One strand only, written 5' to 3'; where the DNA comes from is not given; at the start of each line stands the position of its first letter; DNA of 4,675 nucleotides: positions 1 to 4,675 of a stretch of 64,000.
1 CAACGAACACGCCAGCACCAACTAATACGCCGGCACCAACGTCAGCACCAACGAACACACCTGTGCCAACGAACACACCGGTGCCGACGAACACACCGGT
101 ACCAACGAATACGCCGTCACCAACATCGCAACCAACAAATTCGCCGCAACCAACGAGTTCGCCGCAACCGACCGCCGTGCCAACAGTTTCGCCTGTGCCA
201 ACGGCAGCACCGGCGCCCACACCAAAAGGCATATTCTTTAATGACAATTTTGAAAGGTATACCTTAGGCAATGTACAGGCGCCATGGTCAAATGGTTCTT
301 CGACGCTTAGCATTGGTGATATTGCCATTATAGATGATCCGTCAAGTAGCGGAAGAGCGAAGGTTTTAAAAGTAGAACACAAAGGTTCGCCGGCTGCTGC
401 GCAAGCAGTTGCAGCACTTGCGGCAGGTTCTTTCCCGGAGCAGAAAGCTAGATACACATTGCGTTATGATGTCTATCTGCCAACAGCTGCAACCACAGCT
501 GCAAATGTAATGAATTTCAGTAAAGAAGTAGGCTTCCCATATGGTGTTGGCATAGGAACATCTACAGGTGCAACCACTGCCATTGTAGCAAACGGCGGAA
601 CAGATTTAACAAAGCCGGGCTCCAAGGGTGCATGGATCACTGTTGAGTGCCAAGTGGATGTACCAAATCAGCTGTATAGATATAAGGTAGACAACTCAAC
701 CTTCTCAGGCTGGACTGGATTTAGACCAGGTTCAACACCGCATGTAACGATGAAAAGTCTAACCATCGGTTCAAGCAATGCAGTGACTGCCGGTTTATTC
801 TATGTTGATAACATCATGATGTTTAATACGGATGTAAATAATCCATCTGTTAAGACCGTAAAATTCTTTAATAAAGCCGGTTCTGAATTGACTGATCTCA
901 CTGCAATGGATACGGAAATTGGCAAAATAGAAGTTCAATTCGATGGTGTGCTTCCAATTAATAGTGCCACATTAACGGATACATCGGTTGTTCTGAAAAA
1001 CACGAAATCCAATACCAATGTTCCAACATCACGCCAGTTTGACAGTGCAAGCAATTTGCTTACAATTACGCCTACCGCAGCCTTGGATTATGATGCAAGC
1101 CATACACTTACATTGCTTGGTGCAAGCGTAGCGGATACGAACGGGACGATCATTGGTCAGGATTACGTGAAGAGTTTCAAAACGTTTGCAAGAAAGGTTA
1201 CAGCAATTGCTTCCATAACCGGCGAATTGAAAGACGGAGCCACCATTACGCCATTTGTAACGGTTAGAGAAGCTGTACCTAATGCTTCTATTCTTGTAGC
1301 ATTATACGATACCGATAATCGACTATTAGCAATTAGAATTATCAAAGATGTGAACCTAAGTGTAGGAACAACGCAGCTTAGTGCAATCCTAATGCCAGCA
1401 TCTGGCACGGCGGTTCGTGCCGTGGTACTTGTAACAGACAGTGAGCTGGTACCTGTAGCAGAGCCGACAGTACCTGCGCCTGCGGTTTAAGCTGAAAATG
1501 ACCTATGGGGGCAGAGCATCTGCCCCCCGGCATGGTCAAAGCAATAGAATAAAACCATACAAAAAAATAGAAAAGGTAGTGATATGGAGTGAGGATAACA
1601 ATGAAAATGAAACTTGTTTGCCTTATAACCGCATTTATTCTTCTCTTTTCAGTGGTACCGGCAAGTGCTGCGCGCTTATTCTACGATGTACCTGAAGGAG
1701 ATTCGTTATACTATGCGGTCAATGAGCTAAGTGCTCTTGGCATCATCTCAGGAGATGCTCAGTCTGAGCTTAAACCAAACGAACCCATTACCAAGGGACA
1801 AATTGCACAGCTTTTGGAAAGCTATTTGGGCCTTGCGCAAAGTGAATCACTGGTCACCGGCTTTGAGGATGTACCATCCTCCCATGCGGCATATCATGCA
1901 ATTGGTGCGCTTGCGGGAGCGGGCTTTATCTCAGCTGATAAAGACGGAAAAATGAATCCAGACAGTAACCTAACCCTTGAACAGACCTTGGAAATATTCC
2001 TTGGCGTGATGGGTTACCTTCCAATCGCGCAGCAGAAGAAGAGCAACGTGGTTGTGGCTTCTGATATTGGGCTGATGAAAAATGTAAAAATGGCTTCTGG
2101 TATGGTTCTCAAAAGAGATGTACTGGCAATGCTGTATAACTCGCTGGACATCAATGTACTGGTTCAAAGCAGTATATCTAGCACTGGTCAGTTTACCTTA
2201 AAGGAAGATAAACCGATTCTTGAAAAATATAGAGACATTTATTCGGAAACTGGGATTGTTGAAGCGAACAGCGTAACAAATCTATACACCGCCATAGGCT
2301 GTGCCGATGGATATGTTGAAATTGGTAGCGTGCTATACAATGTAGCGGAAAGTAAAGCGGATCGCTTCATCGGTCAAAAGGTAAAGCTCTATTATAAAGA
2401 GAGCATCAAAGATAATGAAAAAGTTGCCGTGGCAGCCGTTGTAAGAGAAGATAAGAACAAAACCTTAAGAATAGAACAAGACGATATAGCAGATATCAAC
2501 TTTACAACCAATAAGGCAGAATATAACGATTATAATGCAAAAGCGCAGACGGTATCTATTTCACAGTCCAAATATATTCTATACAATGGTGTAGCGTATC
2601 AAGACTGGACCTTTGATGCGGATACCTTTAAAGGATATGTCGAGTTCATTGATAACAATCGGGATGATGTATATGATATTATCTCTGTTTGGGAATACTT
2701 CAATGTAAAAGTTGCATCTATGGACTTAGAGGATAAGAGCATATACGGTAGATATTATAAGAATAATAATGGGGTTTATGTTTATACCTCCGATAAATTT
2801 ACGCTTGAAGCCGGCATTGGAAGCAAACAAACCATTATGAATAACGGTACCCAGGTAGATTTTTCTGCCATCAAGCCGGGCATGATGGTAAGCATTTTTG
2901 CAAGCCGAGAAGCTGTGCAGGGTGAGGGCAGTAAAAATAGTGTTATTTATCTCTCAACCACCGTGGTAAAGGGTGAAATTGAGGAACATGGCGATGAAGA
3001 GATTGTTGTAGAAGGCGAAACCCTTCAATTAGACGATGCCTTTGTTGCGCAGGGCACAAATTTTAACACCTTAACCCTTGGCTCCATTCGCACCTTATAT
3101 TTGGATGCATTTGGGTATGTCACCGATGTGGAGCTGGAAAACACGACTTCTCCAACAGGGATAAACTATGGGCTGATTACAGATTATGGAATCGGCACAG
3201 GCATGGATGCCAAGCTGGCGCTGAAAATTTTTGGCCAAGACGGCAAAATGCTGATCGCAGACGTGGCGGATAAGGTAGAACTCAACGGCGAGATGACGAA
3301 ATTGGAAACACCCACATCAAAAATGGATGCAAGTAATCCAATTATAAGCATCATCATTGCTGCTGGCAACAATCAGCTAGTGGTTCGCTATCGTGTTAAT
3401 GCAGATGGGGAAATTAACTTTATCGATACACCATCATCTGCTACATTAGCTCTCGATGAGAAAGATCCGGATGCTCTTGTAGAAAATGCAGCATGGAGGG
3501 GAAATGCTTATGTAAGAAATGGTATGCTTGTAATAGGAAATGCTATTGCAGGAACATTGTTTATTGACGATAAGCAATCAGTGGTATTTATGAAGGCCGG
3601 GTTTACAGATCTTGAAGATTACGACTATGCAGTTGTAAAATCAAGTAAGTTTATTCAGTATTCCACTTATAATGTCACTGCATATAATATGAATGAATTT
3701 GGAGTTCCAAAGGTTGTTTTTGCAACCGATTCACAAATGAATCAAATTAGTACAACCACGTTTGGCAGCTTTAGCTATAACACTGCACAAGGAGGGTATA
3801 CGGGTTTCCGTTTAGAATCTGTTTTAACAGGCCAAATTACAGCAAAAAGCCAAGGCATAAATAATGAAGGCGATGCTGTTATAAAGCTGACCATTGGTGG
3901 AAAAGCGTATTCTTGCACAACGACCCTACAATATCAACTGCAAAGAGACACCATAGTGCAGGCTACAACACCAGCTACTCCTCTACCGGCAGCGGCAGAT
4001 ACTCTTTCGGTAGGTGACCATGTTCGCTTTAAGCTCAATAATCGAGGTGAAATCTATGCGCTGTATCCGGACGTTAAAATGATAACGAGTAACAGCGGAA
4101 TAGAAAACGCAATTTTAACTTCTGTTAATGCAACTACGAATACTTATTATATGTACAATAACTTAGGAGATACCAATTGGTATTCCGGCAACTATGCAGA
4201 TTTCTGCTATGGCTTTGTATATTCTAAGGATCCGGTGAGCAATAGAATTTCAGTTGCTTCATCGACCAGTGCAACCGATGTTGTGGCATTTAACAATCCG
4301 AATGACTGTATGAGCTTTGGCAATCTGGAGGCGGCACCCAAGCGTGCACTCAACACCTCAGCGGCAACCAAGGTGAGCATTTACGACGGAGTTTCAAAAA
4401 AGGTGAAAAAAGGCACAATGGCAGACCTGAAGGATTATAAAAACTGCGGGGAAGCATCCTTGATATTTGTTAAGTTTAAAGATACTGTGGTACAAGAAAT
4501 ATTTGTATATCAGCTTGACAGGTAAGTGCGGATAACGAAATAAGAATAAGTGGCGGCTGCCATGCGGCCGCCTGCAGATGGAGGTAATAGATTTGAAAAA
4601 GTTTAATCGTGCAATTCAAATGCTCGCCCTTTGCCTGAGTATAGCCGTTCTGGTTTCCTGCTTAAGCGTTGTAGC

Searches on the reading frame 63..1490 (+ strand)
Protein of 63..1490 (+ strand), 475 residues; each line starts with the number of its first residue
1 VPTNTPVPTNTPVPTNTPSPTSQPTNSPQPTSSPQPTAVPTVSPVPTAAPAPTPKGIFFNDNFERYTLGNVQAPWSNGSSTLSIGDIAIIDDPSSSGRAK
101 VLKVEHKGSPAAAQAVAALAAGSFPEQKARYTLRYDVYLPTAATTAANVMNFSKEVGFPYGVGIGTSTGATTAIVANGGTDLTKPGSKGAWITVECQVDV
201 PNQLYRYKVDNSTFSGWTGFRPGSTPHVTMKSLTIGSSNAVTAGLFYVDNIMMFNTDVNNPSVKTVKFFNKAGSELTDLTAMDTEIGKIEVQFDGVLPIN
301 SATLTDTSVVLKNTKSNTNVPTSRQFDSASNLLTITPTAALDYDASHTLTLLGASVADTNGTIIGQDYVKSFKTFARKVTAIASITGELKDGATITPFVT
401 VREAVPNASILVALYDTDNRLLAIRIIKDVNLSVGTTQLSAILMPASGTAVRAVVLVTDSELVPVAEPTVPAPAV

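Call 11: search_protein_families(library=pfam, proteins=[window:63-1490:+], max_evalue=0.001)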
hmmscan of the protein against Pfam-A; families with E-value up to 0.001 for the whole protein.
window:63-1490:+ (475 aa): 1 family
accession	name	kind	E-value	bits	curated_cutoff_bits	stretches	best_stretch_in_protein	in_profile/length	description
PF13205.12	Big_5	-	9.6e-07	29.9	23.6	1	287-374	23-105/105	Bacterial Ig-like domain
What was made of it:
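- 228..842 (+): Distant copy of the module in the ORF that runs off the window start (3-1490), preceded by a Pro/Thr-rich linker and followed by a Big_5 domain. Big_5 in call 11.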

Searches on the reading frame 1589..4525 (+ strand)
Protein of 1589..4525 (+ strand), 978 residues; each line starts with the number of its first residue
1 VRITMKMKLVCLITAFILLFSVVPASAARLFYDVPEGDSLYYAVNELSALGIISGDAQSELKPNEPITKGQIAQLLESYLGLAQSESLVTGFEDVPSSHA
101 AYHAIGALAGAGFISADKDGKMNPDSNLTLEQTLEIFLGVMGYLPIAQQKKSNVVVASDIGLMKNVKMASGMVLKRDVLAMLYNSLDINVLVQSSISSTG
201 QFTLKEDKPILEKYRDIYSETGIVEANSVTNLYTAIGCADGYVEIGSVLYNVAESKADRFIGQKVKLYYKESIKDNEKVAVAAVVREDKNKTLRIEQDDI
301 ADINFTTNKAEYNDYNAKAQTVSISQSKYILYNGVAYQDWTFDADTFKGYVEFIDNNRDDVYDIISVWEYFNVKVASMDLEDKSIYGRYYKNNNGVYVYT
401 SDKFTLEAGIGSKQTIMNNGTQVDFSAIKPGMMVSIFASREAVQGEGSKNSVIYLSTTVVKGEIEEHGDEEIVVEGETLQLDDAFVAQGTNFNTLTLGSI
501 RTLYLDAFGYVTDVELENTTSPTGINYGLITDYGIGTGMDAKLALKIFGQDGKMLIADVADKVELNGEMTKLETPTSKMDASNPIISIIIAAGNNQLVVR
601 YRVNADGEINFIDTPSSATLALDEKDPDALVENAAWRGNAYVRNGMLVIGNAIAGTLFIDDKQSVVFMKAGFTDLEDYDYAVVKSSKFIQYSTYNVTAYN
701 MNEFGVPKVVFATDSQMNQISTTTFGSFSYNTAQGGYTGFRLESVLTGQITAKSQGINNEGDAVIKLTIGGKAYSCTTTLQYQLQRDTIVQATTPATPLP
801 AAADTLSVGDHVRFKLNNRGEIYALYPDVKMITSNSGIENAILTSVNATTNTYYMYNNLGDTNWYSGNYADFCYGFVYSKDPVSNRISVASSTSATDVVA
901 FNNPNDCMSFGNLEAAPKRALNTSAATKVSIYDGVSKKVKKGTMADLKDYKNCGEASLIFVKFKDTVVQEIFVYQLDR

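Call 11: search_protein_families(library=pfam, proteins=[window:1589-4525:+], max_evalue=0.001)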
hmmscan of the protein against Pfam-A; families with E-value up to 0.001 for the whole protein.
window:1589-4525:+ (978 aa): 1 family
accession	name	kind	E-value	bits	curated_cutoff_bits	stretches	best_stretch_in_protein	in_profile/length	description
PF00395.25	SLH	-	2.7e-17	62.9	20.8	2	31-73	2-44/44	S-layer homology domain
